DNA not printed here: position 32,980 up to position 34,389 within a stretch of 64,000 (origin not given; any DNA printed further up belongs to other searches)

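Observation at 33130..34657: Radical SAM/SPASM enzyme with an overlapping 162-aa partner of unknown function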

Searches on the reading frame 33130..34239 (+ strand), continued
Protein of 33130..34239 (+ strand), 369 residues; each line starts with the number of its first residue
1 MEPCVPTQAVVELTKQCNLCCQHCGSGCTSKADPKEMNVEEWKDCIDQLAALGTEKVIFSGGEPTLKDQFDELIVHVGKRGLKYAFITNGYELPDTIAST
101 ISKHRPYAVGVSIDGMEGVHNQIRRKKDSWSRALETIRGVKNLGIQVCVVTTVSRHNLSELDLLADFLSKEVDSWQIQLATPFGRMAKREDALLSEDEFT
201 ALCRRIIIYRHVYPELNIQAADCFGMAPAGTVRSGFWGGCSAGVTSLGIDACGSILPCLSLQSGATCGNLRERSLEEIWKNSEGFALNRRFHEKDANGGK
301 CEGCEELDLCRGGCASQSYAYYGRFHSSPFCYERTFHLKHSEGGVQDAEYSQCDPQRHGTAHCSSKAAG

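Call 57: search_protein_families(library=ncbifam, proteins=[P0057, P0011, P0016], max_evalue=1e-20)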
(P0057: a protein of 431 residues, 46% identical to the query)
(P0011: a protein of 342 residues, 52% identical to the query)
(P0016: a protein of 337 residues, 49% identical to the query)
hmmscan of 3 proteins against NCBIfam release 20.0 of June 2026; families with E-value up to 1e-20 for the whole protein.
P0057 (431 aa): 13 families
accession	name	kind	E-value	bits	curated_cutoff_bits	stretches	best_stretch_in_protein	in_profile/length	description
TIGR04133.1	rSAM_w_lipo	hypoth_equivalog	1.9e-38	132.3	425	1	4-304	22-326/350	TIGR04133 family radical SAM/SPASM protein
TIGR04103.1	rSAM_nif11_3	equivalog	4.6e-36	124.3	725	1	8-348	7-350/412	nif11-class peptide radical SAM maturase 3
TIGR04545.1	rSAM_ahbD_hemeb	equivalog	5.3e-35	121.4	500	1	10-343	4-338/339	heme b synthase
TIGR04055.1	rSAM_NirJ2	equivalog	2.4e-33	116.1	500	1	12-343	6-325/326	putative heme d1 biosynthesis radical SAM protein NirJ2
TIGR03913.1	rad_SAM_trio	equivalog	4.6e-32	111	591.75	1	8-345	21-357/477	GDL motif peptide-associated radical SAM/SPASM maturase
TIGR04051.1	rSAM_NirJ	equivalog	3.7e-31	108.4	515.45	1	8-192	4-187/354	heme d1 biosynthesis radical SAM protein NirJ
TIGR04250.1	SCM_rSAM_ScmE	equivalog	9.6e-28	97.1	400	1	6-344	3-349/358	SynChlorMet cassette radical SAM/SPASM protein ScmE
TIGR04347.1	pseudo_SAM_Halo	equivalog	4.4e-27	95.4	525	1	8-208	40-239/390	TIGR04347 family pseudo-SAM/SPASM protein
TIGR03962.1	mycofact_rSAM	equivalog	2.6e-26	92.6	265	1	10-336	16-325/339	mycofactocin radical SAM maturase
TIGR04054.1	rSAM_NirJ1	equivalog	3.3e-25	88.5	650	1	8-170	38-200/387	putative heme d1 biosynthesis radical SAM protein NirJ1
TIGR04546.1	rSAM_ahbC_deAc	equivalog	1e-24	87.1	650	1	8-169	41-202/390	12,18-didecarboxysiroheme deacetylase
TIGR04053.2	TIGR04053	equivalog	6.7e-23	81.5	395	0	8-214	10-217/366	TIGR04053 family radical SAM/SPASM domain-containing protein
TIGR04303.1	GeoRSP_rSAM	equivalog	2.9e-22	79.7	400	1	13-340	12-324/325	GeoRSP system radical SAM/SPASM protein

P0011 (342 aa): 23 families
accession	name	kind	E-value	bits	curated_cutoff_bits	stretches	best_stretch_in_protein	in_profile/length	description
TIGR03913.1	rad_SAM_trio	equivalog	1.7e-42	145.4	591.75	1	5-340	16-360/477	GDL motif peptide-associated radical SAM/SPASM maturase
TIGR04055.1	rSAM_NirJ2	equivalog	2.1e-40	139.3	500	1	13-334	5-324/326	putative heme d1 biosynthesis radical SAM protein NirJ2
TIGR04545.1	rSAM_ahbD_hemeb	equivalog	5.1e-39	134.6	500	1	11-213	3-207/339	heme b synthase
TIGR03962.1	mycofact_rSAM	equivalog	1.1e-37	130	265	1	6-320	10-318/339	mycofactocin radical SAM maturase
TIGR04103.1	rSAM_nif11_3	equivalog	7.5e-35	120.3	725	1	12-339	9-349/412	nif11-class peptide radical SAM maturase 3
TIGR04051.1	rSAM_NirJ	equivalog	1.4e-34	119.7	515.45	1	10-171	4-165/354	heme d1 biosynthesis radical SAM protein NirJ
TIGR04133.1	rSAM_w_lipo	hypoth_equivalog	5.4e-34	117.7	425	1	12-315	28-331/350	TIGR04133 family radical SAM/SPASM protein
TIGR04054.1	rSAM_NirJ1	equivalog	3.2e-32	111.6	650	1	7-171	36-199/387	putative heme d1 biosynthesis radical SAM protein NirJ1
TIGR04250.1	SCM_rSAM_ScmE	equivalog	4.8e-32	111.3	400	1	6-169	1-165/358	SynChlorMet cassette radical SAM/SPASM protein ScmE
TIGR04053.2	TIGR04053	equivalog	5e-32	111.6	395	1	4-215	4-218/366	TIGR04053 family radical SAM/SPASM domain-containing protein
TIGR04546.1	rSAM_ahbC_deAc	equivalog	9e-29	100.4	650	1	10-168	41-199/390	12,18-didecarboxysiroheme deacetylase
TIGR02109.1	PQQ_syn_pqqE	equivalog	1.2e-27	96.8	381.35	1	6-326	5-323/358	pyrroloquinoline quinone biosynthesis protein PqqE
TIGR04303.1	GeoRSP_rSAM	equivalog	2.9e-27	96.1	400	1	7-332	4-324/325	GeoRSP system radical SAM/SPASM protein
NF050035.1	rSAM_WgK_link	exception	9.9e-27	93.9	650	0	4-166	5-168/367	radical SAM/SPASM peptide maturase WgkB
TIGR04251.1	SCM_rSAM_ScmF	equivalog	1.3e-25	90.6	400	1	12-334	8-339/353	SynChlorMet cassette radical SAM/SPASM protein ScmF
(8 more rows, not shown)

P0016 (337 aa): 19 families
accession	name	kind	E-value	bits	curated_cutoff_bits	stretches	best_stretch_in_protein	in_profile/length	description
TIGR04133.1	rSAM_w_lipo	hypoth_equivalog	1.8e-45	155.4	425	1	2-312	21-330/350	TIGR04133 family radical SAM/SPASM protein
TIGR04055.1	rSAM_NirJ2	equivalog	5.6e-44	151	500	1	9-331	4-323/326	putative heme d1 biosynthesis radical SAM protein NirJ2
TIGR04103.1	rSAM_nif11_3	equivalog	8.5e-44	149.8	725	1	2-335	2-347/412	nif11-class peptide radical SAM maturase 3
TIGR04545.1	rSAM_ahbD_hemeb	equivalog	3.5e-37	128.6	500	1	8-331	3-336/339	heme b synthase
TIGR04051.1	rSAM_NirJ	equivalog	2.9e-36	125.2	515.45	1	7-190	4-186/354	heme d1 biosynthesis radical SAM protein NirJ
TIGR04054.1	rSAM_NirJ1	equivalog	1.2e-35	122.9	650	1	7-199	38-229/387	putative heme d1 biosynthesis radical SAM protein NirJ1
TIGR03913.1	rad_SAM_trio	equivalog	1.8e-33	115.6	591.75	0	7-200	21-212/477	GDL motif peptide-associated radical SAM/SPASM maturase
TIGR04347.1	pseudo_SAM_Halo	equivalog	2.7e-33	115.8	525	1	7-207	40-239/390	TIGR04347 family pseudo-SAM/SPASM protein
TIGR04053.2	TIGR04053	equivalog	3.4e-33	115.4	395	1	7-202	10-206/366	TIGR04053 family radical SAM/SPASM domain-containing protein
TIGR04546.1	rSAM_ahbC_deAc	equivalog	1.3e-32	113.1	650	1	7-194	41-227/390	12,18-didecarboxysiroheme deacetylase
TIGR03962.1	mycofact_rSAM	equivalog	1.1e-29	103.7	265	1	9-318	16-318/339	mycofactocin radical SAM maturase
TIGR02109.1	PQQ_syn_pqqE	equivalog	2.6e-28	99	381.35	1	7-325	9-324/358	pyrroloquinoline quinone biosynthesis protein PqqE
NF050035.1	rSAM_WgK_link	exception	2.8e-28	99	650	0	8-199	12-202/367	radical SAM/SPASM peptide maturase WgkB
TIGR04250.1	SCM_rSAM_ScmE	equivalog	3e-25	88.9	400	1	5-333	3-348/358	SynChlorMet cassette radical SAM/SPASM protein ScmE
TIGR04403.1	rSAM_skfB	equivalog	7.9e-25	87.5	300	1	9-258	108-348/402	sporulation killing factor system radical SAM maturase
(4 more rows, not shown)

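Call 71: predict_structure(alignment_id=A6)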
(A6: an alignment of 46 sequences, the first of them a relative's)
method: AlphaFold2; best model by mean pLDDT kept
length: 431 residues; sequences in the alignment: 46
mean_pLDDT: 83.3   pTM: 0.82
mean pLDDT of the five models: 83.3, 82.7, 82.6, 81.9, 80.5
residues with pLDDT >= 90: 299; 70-90: 36; 50-70: 36; < 50: 60
segments of 3 or more residues with pLDDT < 50: 359-398, 417-431
pLDDT, mean of each block of 10 residues (from residue 1): 92 94 80 88 98 96 96 98 97 97 98 98 97 98 98 98 98 98 93 97 98 97 93 90 94 96 92 98 94 82 62 90 92 93 79 55 37 25 27 40 61 48 38 37
secondary structure, 60 per line:
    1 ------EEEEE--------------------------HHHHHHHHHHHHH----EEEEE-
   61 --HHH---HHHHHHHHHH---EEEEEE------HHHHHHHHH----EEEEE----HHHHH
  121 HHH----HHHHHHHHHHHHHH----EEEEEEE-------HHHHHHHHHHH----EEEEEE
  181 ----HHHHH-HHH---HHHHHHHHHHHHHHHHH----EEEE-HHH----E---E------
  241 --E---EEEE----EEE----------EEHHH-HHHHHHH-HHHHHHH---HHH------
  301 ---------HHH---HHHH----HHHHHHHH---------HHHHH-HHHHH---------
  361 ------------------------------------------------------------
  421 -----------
elements in order: E7-11 H38-50 E55-59 H69-78 E82-87 H94-102 E107-111 H116-123 H128-141 E146-152 H160-170 E175-180 H185-189 H197-213 E218-221 E247-250 E255-257 H274-280 H282-288 H316-319 H324-331 H341-345 H347-351

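Call 74: find_encoding_contigs(protein=P0057, flank=5000, max_places=2)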
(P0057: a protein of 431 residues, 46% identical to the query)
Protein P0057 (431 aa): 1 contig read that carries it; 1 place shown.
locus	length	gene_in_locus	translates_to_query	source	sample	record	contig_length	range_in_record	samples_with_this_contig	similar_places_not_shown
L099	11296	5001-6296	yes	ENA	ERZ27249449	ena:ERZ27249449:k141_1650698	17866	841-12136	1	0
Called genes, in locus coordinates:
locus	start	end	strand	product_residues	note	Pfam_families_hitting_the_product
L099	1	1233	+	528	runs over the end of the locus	PF01656:CbiA (faint), PF06418:CTP_synth_N, PF00117:GATase, PF07722:Peptidase_C26 (weak)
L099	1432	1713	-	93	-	PF01016:Ribosomal_L27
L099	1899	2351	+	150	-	-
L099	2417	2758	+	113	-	-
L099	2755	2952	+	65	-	-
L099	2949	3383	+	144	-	-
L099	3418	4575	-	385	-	PF12705:PDDEXK_1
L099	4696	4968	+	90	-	-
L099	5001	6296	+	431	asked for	PF04055:Radical_SAM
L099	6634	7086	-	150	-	-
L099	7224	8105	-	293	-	-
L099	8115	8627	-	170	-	PF18734:HEPN_AbiU2 (weak)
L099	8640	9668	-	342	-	PF00702:Hydrolase, PF13419:HAD_2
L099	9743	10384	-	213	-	PF01936:NYN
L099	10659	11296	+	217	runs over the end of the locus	-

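Call 75: find_encoding_contigs(protein=P0062, flank=5000, max_places=2)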
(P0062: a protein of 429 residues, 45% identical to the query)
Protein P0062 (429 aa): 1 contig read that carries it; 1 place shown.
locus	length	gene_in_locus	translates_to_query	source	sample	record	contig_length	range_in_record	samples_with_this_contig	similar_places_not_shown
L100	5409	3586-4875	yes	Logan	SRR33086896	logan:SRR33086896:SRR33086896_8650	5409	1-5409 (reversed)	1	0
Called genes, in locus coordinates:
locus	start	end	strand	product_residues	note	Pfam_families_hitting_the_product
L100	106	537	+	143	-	-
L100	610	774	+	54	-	-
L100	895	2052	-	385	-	PF12705:PDDEXK_1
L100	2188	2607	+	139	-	-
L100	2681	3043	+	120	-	-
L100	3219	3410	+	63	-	-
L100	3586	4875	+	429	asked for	PF04055:Radical_SAM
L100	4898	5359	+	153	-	-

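Call 84: search_dna_similar(query=window:33130-34239:+, collection=plasmids, mode=protein, max_evalue=1e-10, max_rows=40, rows=spread)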
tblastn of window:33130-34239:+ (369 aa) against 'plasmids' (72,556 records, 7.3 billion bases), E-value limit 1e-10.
Records with a match: 322; places in all: 351; records where one place covers at least 80% of the query: 318.
Best place of each record, by identity: <60% 322.
By first word of the organism name: Sinorhizobium 80; Rhizobium 48; Bacillus 36; Clostridium 19; Rahnella 11; Streptomyces 10; Mesorhizobium 8; Azospirillum 7; Acinetobacter 7; Phaeobacter 7; and 57 more.
By predicted mobility (MOB-suite, as given by PLSDB): non-mobilizable 159; mobilizable 87; conjugative 76.
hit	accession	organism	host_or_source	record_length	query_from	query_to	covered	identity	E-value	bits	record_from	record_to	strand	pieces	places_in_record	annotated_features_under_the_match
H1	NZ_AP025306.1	Aureibacter tunicatorum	-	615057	2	339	92%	34.9%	3e-53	196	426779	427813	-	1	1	radical SAM protein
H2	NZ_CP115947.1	Ralstonia solanacearum MolK2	Musa sp.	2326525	5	339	91%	30.7%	2e-41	162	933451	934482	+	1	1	record has no annotation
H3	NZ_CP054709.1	Halarchaeum sp. CBA1220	solar salt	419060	7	332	88%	29.1%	9e-30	128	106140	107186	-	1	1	TIGR04347 family pseudo-SAM/SPASM protein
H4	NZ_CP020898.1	Rhizobium phaseoli Brasil 5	Phaseolus vulgaris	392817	13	360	94%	26.4%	5e-21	102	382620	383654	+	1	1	radical SAM protein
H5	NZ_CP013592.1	Rhizobium sp. N871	Phaseolus vulgaris,Whole ...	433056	13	360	94%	26.4%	5e-21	102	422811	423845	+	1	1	radical SAM protein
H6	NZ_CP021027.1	Rhizobium sp. TAL182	Phaseolus vulgaris,cell culture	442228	13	360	94%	26.4%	5e-21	102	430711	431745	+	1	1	radical SAM protein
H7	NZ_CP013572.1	Rhizobium phaseoli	Phaseolus vulgaris,Whole ...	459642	13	360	94%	26.4%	5e-21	102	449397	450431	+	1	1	radical SAM protein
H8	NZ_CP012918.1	Azospirillum brasilense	Digitaria eriantha,microbe,root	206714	9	364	96%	25.3%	4e-20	99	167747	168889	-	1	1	nirJ: heme d1 biosynthesis radical SAM protein NirJ | CbiX/SirB N-terminal domain-containing protein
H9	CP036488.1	Rahnella aquatilis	cell culture,Rice-wheat rotation soil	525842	1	339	92%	25.8%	4e-19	97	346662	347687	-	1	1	pqqE: pyrroloquinoline quinone biosynthesis protein PqqE | pqqD: pyrroloquinoline quinone biosynthesis peptide chaperone PqqD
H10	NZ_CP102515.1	Streptomyces yangpuensis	Crocus sativus,pure culture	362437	12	319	83%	28.3%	4e-25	114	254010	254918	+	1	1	mftC: mycofactocin radical SAM maturase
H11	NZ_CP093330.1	Rahnella aceris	whole organism,grassland soil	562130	1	339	92%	25.6%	1e-18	95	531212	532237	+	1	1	pqqE: pyrroloquinoline quinone biosynthesis protein PqqE | pqqD: pyrroloquinoline quinone biosynthesis peptide chaperone PqqD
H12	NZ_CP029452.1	Sinorhizobium fredii CCBAU 25509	Glycine soja,cell culture,plant root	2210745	6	331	88%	26.4%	2e-17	92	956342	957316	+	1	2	record has no annotation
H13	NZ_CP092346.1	Rhizobium gallicum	Phaseolus vulgaris,Cell culture,nodule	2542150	6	337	90%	25.7%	2e-18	94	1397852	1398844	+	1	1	none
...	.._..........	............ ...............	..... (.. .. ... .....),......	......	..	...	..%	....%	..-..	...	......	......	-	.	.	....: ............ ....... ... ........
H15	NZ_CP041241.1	Sinorhizobium mexicanum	Acaciella angustissima,cell culture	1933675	6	331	88%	25.9%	2e-17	91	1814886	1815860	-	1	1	none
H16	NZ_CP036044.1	Bacillus mycoides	cell culture,soil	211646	6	331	88%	25.7%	2e-20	100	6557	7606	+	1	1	TIGR04053 family radical SAM/SPASM domain-containing protein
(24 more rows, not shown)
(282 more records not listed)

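Call 85: get_annotated_region(hit=H1, flank=3000)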
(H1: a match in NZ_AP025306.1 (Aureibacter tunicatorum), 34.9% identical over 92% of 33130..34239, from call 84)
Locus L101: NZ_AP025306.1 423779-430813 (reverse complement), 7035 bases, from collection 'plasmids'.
description: Aureibacter tunicatorum strain NBRC 107587 plasmid pAT1, complete sequence
organism: Aureibacter tunicatorum (NCBI taxid 866807)
taxonomy: Bacteria; Bacteroidota; Cytophagia; Cytophagales; Persicobacteraceae; Aureibacter; Aureibacter tunicatorum
host: -; source: -; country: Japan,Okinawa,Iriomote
typing (MOB-suite, as given by PLSDB): non-mobilizable
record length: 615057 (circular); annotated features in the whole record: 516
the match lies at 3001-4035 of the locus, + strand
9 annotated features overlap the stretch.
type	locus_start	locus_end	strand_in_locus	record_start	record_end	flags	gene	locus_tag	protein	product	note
CDS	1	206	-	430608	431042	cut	-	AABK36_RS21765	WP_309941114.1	hypothetical protein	-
CDS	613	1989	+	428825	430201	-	rimK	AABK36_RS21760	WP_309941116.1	30S ribosomal protein S6--L-glutamate ligase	GO:0036211 - protein modification process [Evidence IEA]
CDS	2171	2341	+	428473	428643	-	-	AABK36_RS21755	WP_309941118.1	DUF1843 domain-containing protein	-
CDS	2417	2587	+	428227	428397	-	-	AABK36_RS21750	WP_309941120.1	DUF1843 domain-containing protein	-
CDS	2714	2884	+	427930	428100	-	-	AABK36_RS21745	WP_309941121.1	DUF1843 domain-containing protein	-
CDS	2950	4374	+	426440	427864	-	-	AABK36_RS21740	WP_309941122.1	radical SAM protein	-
CDS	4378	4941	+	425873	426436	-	-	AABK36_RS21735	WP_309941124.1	class I SAM-dependent methyltransferase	-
CDS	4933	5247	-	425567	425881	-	-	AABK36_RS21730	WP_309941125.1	hypothetical protein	-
CDS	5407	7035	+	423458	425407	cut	-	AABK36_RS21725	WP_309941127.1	hypothetical protein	-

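Call 86: get_annotated_region(hit=H2, flank=3000)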
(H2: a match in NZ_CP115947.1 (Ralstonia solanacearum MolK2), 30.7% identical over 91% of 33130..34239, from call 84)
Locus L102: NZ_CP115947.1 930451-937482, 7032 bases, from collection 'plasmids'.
description: Ralstonia solanacearum MolK2 plasmid pmega, complete sequence
organism: Ralstonia solanacearum MolK2 (NCBI taxid 564065)
taxonomy: Bacteria; Pseudomonadota; Betaproteobacteria; Burkholderiales; Burkholderiaceae; Ralstonia; Ralstonia solanacearum; Ralstonia solanacearum MolK2
host: -; source: Musa sp.; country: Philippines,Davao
typing (MOB-suite, as given by PLSDB): non-mobilizable; replicon rep_cluster_2238; mating-pair formation MPF_T
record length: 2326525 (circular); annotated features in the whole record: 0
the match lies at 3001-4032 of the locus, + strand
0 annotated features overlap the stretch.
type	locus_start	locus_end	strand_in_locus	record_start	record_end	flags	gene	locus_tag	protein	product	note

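Call 87: get_annotated_region(hit=H8, flank=200)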
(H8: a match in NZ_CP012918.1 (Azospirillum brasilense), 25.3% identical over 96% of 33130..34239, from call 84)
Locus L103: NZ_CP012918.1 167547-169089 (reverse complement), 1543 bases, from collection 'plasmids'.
description: Azospirillum brasilense strain Sp 7 plasmid ABSP7_p4, complete sequence
organism: Azospirillum brasilense (NCBI taxid 192)
taxonomy: Bacteria; Pseudomonadota; Alphaproteobacteria; Rhodospirillales; Azospirillaceae; Azospirillum; Azospirillum brasilense
host: -; source: Digitaria eriantha,microbe,root; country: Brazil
typing (MOB-suite, as given by PLSDB): non-mobilizable
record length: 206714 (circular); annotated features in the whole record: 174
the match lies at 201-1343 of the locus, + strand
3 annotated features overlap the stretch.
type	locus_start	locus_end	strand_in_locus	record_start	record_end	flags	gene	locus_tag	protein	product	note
CDS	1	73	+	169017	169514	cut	-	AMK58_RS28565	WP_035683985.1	Lrp/AsnC family transcriptional regulator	-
CDS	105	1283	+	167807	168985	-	nirJ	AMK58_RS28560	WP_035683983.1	heme d1 biosynthesis radical SAM protein NirJ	GO:0006783 - heme biosynthetic process [Evidence IEA]; GO:0046500 - S-adenosylmethionine metabolic process [Evidence ...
CDS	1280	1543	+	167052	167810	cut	-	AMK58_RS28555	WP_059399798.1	CbiX/SirB N-terminal domain-containing protein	-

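Call 88: get_annotated_region(hit=H9, flank=200)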
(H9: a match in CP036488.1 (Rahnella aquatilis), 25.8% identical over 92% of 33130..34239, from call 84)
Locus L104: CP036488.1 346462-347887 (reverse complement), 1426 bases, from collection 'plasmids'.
description: Rahnella aquatilis strain MEM40 plasmid pMEM40-1, complete sequence
organism: Rahnella aquatilis (NCBI taxid 34038)
taxonomy: Bacteria; Pseudomonadota; Gammaproteobacteria; Enterobacterales; Yersiniaceae; Rahnella; Rahnella aquatilis
host: -; source: cell culture,Rice-wheat rotation soil; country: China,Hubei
typing (MOB-suite, as given by PLSDB): non-mobilizable; replicon rep_cluster_1067
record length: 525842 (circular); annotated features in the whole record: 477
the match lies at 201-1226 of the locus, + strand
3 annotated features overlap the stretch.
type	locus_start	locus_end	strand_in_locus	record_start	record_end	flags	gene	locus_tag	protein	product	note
CDS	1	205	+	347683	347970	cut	pqqD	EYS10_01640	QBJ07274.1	pyrroloquinoline quinone biosynthesis peptide chaperone PqqD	-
CDS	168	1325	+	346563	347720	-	pqqE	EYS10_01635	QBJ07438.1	pyrroloquinoline quinone biosynthesis protein PqqE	-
CDS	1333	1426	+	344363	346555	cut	pqqF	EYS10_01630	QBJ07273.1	pyrroloquinoline quinone biosynthesis protein PqqF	-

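Call 89: get_annotated_region(hit=H10, flank=200)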
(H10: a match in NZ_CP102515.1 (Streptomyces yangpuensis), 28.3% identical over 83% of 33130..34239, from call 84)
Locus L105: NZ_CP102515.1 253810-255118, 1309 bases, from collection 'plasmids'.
description: Streptomyces yangpuensis strain CM253 plasmid unnamed1, complete sequence
organism: Streptomyces yangpuensis (NCBI taxid 1648182)
taxonomy: Bacteria; Actinomycetota; Actinomycetes; Kitasatosporales; Streptomycetaceae; Streptomyces; Streptomyces yangpuensis
host: -; source: Crocus sativus,pure culture; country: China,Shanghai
typing (MOB-suite, as given by PLSDB): non-mobilizable; replicon rep_cluster_43
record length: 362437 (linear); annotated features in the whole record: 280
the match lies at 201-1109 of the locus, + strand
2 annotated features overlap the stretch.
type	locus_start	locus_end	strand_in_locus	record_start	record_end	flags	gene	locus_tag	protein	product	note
CDS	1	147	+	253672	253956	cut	mftB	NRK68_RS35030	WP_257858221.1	mycofactocin biosynthesis chaperone MftB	GO:0140604 - mycofactocin biosynthetic process [Evidence IEA]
CDS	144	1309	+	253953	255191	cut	mftC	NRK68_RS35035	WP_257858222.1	mycofactocin radical SAM maturase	GO:0140604 - mycofactocin biosynthetic process [Evidence IEA]; GO:0031179 - peptide modification [Evidence IEA]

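Call 90: get_annotated_region(hit=H16, flank=200)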
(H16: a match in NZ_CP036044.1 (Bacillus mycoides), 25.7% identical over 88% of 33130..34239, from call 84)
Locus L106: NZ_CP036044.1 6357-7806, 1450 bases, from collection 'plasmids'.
description: Bacillus mycoides strain BPN58/4 plasmid p212
organism: Bacillus mycoides (NCBI taxid 1405)
taxonomy: Bacteria; Bacillota; Bacilli; Bacillales; Bacillaceae; Bacillus; Bacillus mycoides
host: -; source: cell culture,soil; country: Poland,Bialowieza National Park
typing (MOB-suite, as given by PLSDB): mobilizable; replicon rep_cluster_1912; relaxase MOBP
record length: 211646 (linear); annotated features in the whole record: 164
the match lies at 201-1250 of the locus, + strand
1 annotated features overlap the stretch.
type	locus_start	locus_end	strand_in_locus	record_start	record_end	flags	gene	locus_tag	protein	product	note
CDS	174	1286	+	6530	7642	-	-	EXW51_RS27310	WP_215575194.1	TIGR04053 family radical SAM/SPASM domain-containing protein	-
